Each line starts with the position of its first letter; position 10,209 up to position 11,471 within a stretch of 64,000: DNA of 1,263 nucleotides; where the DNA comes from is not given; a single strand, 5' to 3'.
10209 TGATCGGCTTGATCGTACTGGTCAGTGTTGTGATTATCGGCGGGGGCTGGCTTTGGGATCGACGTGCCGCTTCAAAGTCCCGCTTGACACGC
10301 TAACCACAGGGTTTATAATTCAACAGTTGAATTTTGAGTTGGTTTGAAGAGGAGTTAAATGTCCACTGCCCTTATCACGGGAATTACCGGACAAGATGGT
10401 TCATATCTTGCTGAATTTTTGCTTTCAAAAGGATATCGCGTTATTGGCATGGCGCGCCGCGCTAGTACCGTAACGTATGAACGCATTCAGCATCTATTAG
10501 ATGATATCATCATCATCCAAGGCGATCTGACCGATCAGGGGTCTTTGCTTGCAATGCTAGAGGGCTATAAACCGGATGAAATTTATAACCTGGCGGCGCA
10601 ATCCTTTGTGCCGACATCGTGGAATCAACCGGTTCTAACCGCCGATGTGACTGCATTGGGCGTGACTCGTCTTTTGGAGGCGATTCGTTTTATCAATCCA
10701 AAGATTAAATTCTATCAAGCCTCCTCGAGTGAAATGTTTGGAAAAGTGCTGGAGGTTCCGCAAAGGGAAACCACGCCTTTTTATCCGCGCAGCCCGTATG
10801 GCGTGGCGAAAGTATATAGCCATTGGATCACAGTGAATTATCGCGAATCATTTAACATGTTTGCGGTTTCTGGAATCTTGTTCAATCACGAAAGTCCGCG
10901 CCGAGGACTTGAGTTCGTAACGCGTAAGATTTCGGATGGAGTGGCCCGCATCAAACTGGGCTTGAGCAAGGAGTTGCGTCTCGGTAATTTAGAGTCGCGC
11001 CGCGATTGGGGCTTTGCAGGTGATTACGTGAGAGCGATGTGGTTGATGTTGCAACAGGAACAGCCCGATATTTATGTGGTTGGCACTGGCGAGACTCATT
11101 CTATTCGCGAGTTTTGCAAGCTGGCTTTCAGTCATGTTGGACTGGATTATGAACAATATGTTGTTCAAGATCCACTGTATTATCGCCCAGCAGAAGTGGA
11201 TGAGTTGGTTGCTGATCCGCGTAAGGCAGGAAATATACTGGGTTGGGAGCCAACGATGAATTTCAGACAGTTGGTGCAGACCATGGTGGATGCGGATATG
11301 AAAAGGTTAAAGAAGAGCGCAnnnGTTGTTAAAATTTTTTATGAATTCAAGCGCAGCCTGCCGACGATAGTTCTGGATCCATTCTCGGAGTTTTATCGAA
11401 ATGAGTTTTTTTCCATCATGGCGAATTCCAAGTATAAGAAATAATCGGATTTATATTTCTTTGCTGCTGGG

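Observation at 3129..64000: A 61-kb, nearly single-strand glycan-assembly island with two export routes, eight GT-C-like membrane enzymes, five methyltransferase domains and its own sulfation supply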

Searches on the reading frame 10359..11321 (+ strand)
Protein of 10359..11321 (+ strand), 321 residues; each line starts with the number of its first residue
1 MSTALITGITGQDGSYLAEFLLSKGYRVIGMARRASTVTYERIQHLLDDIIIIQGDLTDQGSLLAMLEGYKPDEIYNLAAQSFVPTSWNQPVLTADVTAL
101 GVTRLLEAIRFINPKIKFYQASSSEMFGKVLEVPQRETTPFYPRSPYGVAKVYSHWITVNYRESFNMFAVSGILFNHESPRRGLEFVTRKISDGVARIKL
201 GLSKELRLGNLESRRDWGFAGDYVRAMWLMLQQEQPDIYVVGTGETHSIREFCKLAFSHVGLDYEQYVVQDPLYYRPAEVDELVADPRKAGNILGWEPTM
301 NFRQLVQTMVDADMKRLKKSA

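Call 4: search_protein_families(library=pfam, proteins=[window:10359-11321:+])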
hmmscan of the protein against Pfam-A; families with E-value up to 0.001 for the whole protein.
window:10359-11321:+ (321 aa): 4 families
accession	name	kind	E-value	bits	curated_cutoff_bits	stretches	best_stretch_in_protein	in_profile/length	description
PF16363.11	GDP_Man_Dehyd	-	1.1e-131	439.7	27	1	5-309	1-332/332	GDP-mannose 4,6 dehydratase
PF01370.27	Epimerase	-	9.2e-72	241.8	20.9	1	4-242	1-240/240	NAD dependent epimerase/dehydratase family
PF04321.23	RmlD_sub_bind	-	1e-07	31.8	27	1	4-171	3-149/287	RmlD substrate binding domain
PF02719.21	Polysacc_synt_2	-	0.00069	19.3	20.2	0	5-108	2-114/293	Polysaccharide biosynthesis protein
